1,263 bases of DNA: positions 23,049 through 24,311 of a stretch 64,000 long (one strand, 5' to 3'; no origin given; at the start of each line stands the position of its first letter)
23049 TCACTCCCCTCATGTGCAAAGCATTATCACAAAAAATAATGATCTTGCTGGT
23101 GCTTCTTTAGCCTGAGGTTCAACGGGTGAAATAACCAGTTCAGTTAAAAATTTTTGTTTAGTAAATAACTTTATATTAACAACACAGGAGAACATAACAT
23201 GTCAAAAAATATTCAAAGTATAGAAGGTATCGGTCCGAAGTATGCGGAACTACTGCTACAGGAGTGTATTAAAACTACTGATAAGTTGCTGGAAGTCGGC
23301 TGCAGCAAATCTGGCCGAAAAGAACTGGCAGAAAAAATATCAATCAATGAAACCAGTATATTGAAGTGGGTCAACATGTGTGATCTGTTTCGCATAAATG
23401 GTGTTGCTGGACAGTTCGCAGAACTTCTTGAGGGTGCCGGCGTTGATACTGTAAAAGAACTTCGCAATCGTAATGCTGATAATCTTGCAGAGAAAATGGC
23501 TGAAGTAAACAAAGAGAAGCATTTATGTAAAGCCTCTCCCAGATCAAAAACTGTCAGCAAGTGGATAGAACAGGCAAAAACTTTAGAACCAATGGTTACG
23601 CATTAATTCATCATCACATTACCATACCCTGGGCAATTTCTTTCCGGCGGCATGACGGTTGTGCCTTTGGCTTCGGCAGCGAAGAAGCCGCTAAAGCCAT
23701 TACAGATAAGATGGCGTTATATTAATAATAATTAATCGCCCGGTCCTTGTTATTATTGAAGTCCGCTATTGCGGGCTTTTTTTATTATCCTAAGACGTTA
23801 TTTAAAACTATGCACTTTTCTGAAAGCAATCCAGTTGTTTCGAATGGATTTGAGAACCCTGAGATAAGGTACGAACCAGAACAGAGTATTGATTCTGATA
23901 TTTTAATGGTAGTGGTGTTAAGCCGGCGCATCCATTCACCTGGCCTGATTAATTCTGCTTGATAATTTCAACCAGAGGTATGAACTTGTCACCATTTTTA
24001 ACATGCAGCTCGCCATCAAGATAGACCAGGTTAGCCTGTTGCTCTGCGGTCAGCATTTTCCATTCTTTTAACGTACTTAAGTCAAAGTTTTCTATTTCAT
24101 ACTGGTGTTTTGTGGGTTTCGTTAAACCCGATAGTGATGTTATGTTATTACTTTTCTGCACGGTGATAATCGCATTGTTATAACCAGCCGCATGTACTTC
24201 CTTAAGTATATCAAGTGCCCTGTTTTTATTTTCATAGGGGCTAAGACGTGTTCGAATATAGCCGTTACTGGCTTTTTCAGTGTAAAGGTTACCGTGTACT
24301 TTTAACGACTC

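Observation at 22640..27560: Anciently duplicated two-gene cassette (unknown protein A plus DUF4332-type HhH protein B), each copy preceded by the same CAATTG-rich palindromic operator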

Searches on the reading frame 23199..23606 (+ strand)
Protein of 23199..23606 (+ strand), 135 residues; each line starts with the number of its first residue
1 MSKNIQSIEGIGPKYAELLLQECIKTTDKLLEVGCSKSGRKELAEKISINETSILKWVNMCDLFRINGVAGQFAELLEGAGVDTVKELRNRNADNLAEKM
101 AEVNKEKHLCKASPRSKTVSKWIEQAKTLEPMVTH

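Call 3: search_protein_families(library=pfam, proteins=[window:23199-23606:+], max_evalue=0.1)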
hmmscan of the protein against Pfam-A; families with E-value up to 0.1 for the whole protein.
window:23199-23606:+ (135 aa): 7 families
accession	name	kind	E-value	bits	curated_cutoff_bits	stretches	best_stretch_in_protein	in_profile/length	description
PF14229.12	DUF4332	-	3e-40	137.6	23.2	1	9-129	1-122/122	Domain of unknown function (DUF4332)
PF14520.12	HHH_5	-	2e-07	31.8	27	1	5-45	4-39/57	Helix-hairpin-helix domain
PF11731.14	Cdd1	-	0.00021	21.9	25.5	1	60-108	5-53/86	Pathogenicity locus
PF01367.25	5_3_exonuc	-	0.00027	21.8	40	1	2-50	17-63/97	5'-3' exonuclease, C-terminal SAM fold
PF10391.15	DNA_pol_lambd_f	-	0.003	17.8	29.8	0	5-32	3-30/51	Fingers domain of DNA polymerase lambda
PF04994.19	TfoX_C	-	0.025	15.1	23.1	0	2-38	2-38/81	TfoX C-terminal domain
PF15943.11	YdaS_toxin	-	0.03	14.6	30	0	39-59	10-30/65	Bacterial toxin YdaS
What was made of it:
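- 23199..23606 (+): B1: DUF4332 protein, 135 aa, intact. Pfam 137.6 bits (call 3).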

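Call 42: find_related_loci(query=A4, collection=metagenome_contigs, flank=6000)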
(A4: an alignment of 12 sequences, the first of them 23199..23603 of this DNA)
Query A4 (135 aa) in metagenome_contigs; peptide patterns used: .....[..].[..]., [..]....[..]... (x = any residue, [..] = any of these).
600 stretches matched a pattern (row limit reached: there are more); 595 encode a relative of the query (tblastn E <= 1e-3); the best 80 are kept; 80 distinct loci.
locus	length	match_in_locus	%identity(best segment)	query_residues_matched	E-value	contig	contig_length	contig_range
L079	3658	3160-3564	84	1-135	4e-75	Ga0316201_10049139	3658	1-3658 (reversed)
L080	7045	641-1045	81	1-135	7e-72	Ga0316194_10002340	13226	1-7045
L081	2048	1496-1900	77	1-135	4e-71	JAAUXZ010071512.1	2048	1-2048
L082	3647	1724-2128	77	1-135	7e-67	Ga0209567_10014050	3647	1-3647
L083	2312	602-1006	73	1-135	1e-67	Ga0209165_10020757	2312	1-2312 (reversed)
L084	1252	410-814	73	1-135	1e-67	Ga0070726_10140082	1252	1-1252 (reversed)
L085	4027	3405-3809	71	1-135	6e-63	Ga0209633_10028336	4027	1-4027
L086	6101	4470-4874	70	1-135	6e-62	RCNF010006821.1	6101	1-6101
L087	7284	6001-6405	67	1-135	7e-61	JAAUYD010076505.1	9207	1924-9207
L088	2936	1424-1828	67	1-135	4e-60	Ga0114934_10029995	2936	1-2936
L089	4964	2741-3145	66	1-135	3e-56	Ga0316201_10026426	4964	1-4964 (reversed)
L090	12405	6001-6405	63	1-135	3e-54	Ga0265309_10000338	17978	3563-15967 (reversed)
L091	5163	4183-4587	63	1-135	5e-54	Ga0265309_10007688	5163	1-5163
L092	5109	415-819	61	1-135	1e-53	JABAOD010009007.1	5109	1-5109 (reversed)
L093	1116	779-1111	77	1-111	3e-56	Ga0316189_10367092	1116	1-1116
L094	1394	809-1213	60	1-135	9e-55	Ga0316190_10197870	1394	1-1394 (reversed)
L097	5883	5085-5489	61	1-135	2e-51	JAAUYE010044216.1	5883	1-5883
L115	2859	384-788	58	1-135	5e-49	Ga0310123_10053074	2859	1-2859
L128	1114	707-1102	59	4-135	2e-50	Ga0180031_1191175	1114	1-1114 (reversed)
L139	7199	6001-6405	59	1-135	3e-47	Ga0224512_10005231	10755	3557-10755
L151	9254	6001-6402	57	2-135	8e-47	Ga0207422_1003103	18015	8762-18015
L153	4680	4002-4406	53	1-135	7e-47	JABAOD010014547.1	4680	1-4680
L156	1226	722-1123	56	2-135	3e-48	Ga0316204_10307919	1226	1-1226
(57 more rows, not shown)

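Call 58: search_protein_families(library=pfam, proteins=[L097:4108-4908:+, L115:1-333:+, L128:2-421:+, L151:5273-5800:+, L153:3522-3923:+, L156:102-518:+, L139:5310-5894:+, L094:320-760:+], max_evalue=0.001)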
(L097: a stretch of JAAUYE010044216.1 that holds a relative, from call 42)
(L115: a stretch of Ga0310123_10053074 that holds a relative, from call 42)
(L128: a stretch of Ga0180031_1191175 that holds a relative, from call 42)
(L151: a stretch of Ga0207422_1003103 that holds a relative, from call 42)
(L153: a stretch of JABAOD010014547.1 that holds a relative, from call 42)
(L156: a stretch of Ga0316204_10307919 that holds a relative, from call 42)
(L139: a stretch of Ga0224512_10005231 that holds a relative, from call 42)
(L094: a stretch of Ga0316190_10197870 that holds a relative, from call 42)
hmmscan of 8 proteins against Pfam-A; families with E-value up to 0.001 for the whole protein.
L097:4108-4908:+ (267 aa): 1 family
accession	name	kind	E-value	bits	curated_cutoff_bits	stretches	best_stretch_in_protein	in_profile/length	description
PF06078.17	DUF937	-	1.6e-20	74.4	25.4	1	98-224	5-134/135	Bacterial protein of unknown function (DUF937)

L115:1-333:+ (111 aa): 0 families

L128:2-421:+ (140 aa): 0 families

L151:5273-5800:+ (176 aa): 1 family
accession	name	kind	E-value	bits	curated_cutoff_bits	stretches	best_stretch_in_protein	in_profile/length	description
PF11075.13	DUF2780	-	5.2e-05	23.8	27.5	0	62-96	140-174/176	Protein of unknown function VcgC/VcgE (DUF2780)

L153:3522-3923:+ (134 aa): 1 family
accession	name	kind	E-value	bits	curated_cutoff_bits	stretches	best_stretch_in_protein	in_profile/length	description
PF11075.13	DUF2780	-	7.5e-11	42.8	27.5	1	2-124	51-173/176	Protein of unknown function VcgC/VcgE (DUF2780)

L156:102-518:+ (139 aa): 1 family
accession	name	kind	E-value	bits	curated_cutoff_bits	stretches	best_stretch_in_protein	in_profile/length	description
PF11075.13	DUF2780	-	1.8e-05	25.3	27.5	0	26-60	139-173/176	Protein of unknown function VcgC/VcgE (DUF2780)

L139:5310-5894:+ (195 aa): 1 family
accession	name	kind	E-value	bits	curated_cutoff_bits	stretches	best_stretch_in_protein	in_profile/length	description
PF06078.17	DUF937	-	7.1e-17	62.5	25.4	2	75-123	85-131/135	Bacterial protein of unknown function (DUF937)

L094:320-760:+ (147 aa): 2 families
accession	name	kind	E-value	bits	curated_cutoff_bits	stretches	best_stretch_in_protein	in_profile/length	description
PF01741.23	MscL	-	1.9e-46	157.9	27.4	1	1-131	1-119/123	Large-conductance mechanosensitive channel, MscL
PF10571.15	UPF0547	-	3.1e-05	24.4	29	1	121-140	1-20/26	Uncharacterised protein family UPF0547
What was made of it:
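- Closest known: DUF937 / YidB-like proteins. Same: True DUF937 or DUF2780 genes occupy the position of A in front of B in distant loci (L097, L139; L151, L153, L156; call 58).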

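Call 59: search_protein_families(library=ncbifam, proteins=[window:23199-23603:+], max_evalue=0.01)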
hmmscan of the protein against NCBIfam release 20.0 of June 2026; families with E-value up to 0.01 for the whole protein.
window:23199-23603:+ (135 aa): 3 families
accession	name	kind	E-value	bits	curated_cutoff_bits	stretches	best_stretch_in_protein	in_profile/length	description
NF008915.0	PRK12278.1-1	equivalog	0.0028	17.6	281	0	61-129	153-213/216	50S ribosomal protein L21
NF003301.0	PRK04301.1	equivalog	0.0045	16.2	259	0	61-107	5-52/316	DNA repair and recombination protein RadA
TIGR03491.1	TIGR03491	subfamily_domain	0.0073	15.3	97.45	0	62-107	213-260/462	TM0106 family RecB-like putative nuclease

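Call 62: find_homologous_proteins(query=window:23199-23603:+, max_evalue=1e-10)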
Query window:23199-23603:+ (135 aa): 2930 proteins with E <= 1e-10 among 2978 candidates; the best 120 are listed.
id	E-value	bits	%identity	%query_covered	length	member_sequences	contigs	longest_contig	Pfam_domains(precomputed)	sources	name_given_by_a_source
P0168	7.9e-82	289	100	100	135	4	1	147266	PF14520.13,PF14229.13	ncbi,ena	-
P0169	3.3e-72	258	89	100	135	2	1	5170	PF14520.13,PF14229.13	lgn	-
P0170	3.4e-72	258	89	100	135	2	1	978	PF10391.16,PF14520.13,PF11731.15,PF14229.13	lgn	-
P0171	1.1e-71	257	89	100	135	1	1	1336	PF10391.16,PF14520.13,PF04994.20,PF11731.15,PF14229.13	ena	-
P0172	3.2e-71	255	88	100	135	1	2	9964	PF10391.16,PF14520.13,PF11731.15,PF14229.13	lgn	-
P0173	3.9e-71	255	90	100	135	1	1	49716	PF10391.16,PF14520.13,PF11731.15,PF14229.13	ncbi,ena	-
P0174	6.9e-70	251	88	100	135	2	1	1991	PF14520.13,PF14229.13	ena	-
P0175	7.5e-70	251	87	100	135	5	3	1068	PF14520.13,PF11731.15,PF14229.13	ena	-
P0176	1.9e-69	249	86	100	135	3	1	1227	PF14520.13,PF14229.13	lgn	-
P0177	4.6e-68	245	84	100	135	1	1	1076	PF14520.13,PF11731.15,PF14229.13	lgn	-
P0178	1.2e-66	240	82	100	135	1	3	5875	PF14520.13,PF11731.15,PF14229.13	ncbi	-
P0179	2.4e-66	239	82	100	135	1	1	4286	PF14520.13,PF11731.15,PF14229.13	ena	-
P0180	8.2e-66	238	84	100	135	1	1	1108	PF14520.13,PF11731.15,PF14229.13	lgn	-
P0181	8.8e-65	234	81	100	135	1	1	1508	PF14520.13,PF11731.15,PF14229.13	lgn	-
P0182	1.8e-64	233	81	100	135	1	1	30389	PF14520.13,PF11731.15,PF14229.13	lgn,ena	-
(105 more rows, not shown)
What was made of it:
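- Closest known: Pfam DUF4332. Same: Some JGI records for homologues carry that name (call 62).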

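Call 64: find_encoding_contigs(protein=P0168, flank=1000, max_places=3)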
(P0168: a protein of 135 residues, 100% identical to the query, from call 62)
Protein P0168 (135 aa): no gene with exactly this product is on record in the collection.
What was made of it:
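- Tried and rejected: The exact source record of the window could not be retrieved (call 64).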

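Call 66: list_cluster_members(proteins=[P0168, P0001])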
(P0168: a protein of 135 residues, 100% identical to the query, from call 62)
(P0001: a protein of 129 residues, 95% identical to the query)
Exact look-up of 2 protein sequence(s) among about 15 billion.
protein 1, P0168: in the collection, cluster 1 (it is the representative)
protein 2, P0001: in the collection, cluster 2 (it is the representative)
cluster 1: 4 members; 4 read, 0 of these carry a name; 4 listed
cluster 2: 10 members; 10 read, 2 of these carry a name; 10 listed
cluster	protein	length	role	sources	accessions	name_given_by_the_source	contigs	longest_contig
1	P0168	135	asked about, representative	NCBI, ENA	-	-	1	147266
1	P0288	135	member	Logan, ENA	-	-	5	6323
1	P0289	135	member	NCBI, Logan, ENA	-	-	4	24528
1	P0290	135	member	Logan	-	-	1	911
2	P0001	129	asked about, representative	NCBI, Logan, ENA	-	-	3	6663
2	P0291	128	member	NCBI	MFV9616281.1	MAG: hypothetical protein ACNYZG_10015 [Gammaproteobacteria bacterium]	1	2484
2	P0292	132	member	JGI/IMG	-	hypothetical protein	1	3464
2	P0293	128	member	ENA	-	-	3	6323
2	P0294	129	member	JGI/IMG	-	-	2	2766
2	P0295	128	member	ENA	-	-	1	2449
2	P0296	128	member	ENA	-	-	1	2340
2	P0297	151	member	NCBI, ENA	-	-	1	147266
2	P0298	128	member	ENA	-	-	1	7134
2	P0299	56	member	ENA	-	-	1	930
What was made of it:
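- Tried and rejected: The cluster look-up shows only a 147-kb NCBI/ENA contig with no organism name (call 66).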

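Call 68: predict_structure(alignment_id=A6)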
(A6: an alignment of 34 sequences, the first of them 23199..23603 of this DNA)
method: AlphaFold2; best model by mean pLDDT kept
length: 135 residues; sequences in the alignment: 34
mean_pLDDT: 91.1   pTM: 0.81
mean pLDDT of the five models: 91.1, 89.7, 88.2, 87.2, 86.1
residues with pLDDT >= 90: 107; 70-90: 25; 50-70: 2; < 50: 1
segments of 3 or more residues with pLDDT < 50: none
pLDDT, mean of each block of 10 residues (from residue 1): 77 90 92 92 93 92 91 92 93 96 94 93 95 78
secondary structure, 60 per line:
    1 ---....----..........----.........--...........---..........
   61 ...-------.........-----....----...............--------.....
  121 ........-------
elements in order: H12-21 H27-34 H37-47 H51-63 H71-79 H85-88 H93-107 H116-128
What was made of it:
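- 23199..23606 (+): AF2 model pLDDT 91 (call 68).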

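Call 71: fold_search(model_id=the predicted structure, library=pdb)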
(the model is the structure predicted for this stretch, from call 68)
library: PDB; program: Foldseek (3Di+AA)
matches with E <= 10: 197; with E <= 0.001: 0
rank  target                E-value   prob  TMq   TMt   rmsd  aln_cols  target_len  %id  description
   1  5aga                  1.0e-01  0.96  0.43  0.09   9.8       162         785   13  Crystal structure of the Helicase domain of human DNA polymerase theta in complex with AMPPNP (released 2015-02-25)
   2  8y5l_NA               1.3e-01  0.96  0.43  0.13  11.6       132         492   20  E.coli transcription translation coupling complex in TTC-B state 1 (subclass1) containing mRNA with 30-mer spacer, Nu (released 2025-08-13)
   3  5a9f                  1.7e-01  0.92  0.43  0.09  10.1       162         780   14  Crystal structure of the Helicase domain of human DNA polymerase theta in complex with ADP (released 2015-12-16)
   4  2zj8                  2.5e-01  0.66  0.37  0.09   7.6       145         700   12  Archaeal DNA helicase Hjm apo state in form 2 (released 2009-02-10)
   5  9bpa_A                2.7e-01  0.92  0.40  0.08   9.1       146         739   14  Human DNA polymerase theta helicase domain in complex with inhibitor AB25583, tetramer form (released 2024-08-28)
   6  9bh7_A                2.7e-01  0.82  0.41  0.08  12.1       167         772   15  Human DNA polymerase theta helicase domain dimer in the apo form (released 2024-05-01)
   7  5a9j_A                2.8e-01  0.82  0.41  0.09   9.8       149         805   15  Crystal structure of the Helicase domain of human DNA polymerase theta, apo-form (released 2015-12-16)
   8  5a9j_C                3.7e-01  0.77  0.42  0.09  10.3       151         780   14  Crystal structure of the Helicase domain of human DNA polymerase theta, apo-form (released 2015-12-16)
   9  5a9j_D                5.3e-01  0.66  0.41  0.09   9.8       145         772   14  Crystal structure of the Helicase domain of human DNA polymerase theta, apo-form (released 2015-12-16)
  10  2va8_B                5.9e-01  0.60  0.35  0.09   7.5       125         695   14  DNA Repair Helicase Hel308 (released 2008-01-15)
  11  5a9j_B                5.9e-01  0.54  0.39  0.08  10.5       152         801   12  Crystal structure of the Helicase domain of human DNA polymerase theta, apo-form (released 2015-12-16)
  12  2va8_A                5.9e-01  0.51  0.37  0.10   8.3       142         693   12  DNA Repair Helicase Hel308 (released 2008-01-15)
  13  9bh6_A                6.5e-01  0.84  0.42  0.08   8.4       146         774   16  Human DNA polymerase theta helicase domain tetramer in the apo form (released 2024-05-01)
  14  9a5e_A                8.9e-01  0.35  0.33  0.12  12.6       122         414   17  Integrative model of DPO41-RPOZ by crosslinking MS and deep learning (released 2024-09-18)
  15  9q2a_D                1.0e+00  0.57  0.31  0.15   8.1        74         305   20  BCDX2-CX3-RAD51-RAD51-ssDNA supercomplex (released 2026-03-04)
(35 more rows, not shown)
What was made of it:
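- Closest known: Pfam DUF4332. Different: Its best fold matches are weak (E >= 0.1), to NusA AR1-AR2, Hel308/Pol-theta domain 5, the Rad51/RadA N-terminal domain and BAF (call 71).
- Its weak fold matches are to (HhH)2 modules of DNA-handling proteins (call 71).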

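Call 80: search_protein_families(library=pfam, alignment_id=A8, max_evalue=0.0001)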
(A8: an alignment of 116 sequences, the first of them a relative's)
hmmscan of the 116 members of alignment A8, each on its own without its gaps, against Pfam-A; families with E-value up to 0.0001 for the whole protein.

A. member 1, L079:2728-3117:+ (130 aa): 0 families

B. families by the number of members that match (of 116 scanned): 60 families (the first 25 are shown)
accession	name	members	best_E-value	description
PF01935.23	DUF87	5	1.6e-10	Helicase HerA, central domain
PF05872.18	HerA_C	4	2.4e-215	Helicase HerA-like C-terminal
PF05552.17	MS_channel_1st_1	4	1e-49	Mechanosensitive ion channel, conserved TM helix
PF02518.31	HATPase_c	3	1e-25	Histidine kinase-, DNA gyrase B-, and HSP90-like ATPase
PF00326.27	Peptidase_S9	3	1.5e-23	Prolyl oligopeptidase family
PF11075.13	DUF2780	3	7.5e-11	Protein of unknown function VcgC/VcgE (DUF2780)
PF00512.31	HisKA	3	3.5e-09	His Kinase A (phospho-acceptor) domain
PF01741.23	MscL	2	1.9e-46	Large-conductance mechanosensitive channel, MscL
PF04338.18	DUF481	2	3.4e-42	Protein of unknown function, DUF481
PF06078.17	DUF937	2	1.6e-20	Bacterial protein of unknown function (DUF937)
PF01471.23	PG_binding_1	2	1.1e-10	Putative peptidoglycan binding domain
PF01627.28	Hpt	2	1.7e-06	Hpt domain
PF10571.15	UPF0547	2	3.1e-05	Uncharacterised protein family UPF0547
PF01580.24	FtsK_SpoIIIE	2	5.5e-05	FtsK/SpoIIIE family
PF00135.34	COesterase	1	5.1e-98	Carboxylesterase family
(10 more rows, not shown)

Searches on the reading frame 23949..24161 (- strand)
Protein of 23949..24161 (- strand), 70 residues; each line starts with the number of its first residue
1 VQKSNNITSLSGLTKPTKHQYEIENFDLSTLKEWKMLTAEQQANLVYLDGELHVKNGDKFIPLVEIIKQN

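Call 3: search_protein_families(library=pfam, proteins=[window:23949-24161:-], max_evalue=0.1)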
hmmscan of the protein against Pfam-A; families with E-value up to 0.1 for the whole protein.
window:23949-24161:- (70 aa): 1 family
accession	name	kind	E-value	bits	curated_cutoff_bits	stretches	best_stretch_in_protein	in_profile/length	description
PF24478.1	DCX2_DCDC1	-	0.049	14.2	27.8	1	10-62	48-100/105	DCDC1, second doublecortin-like domain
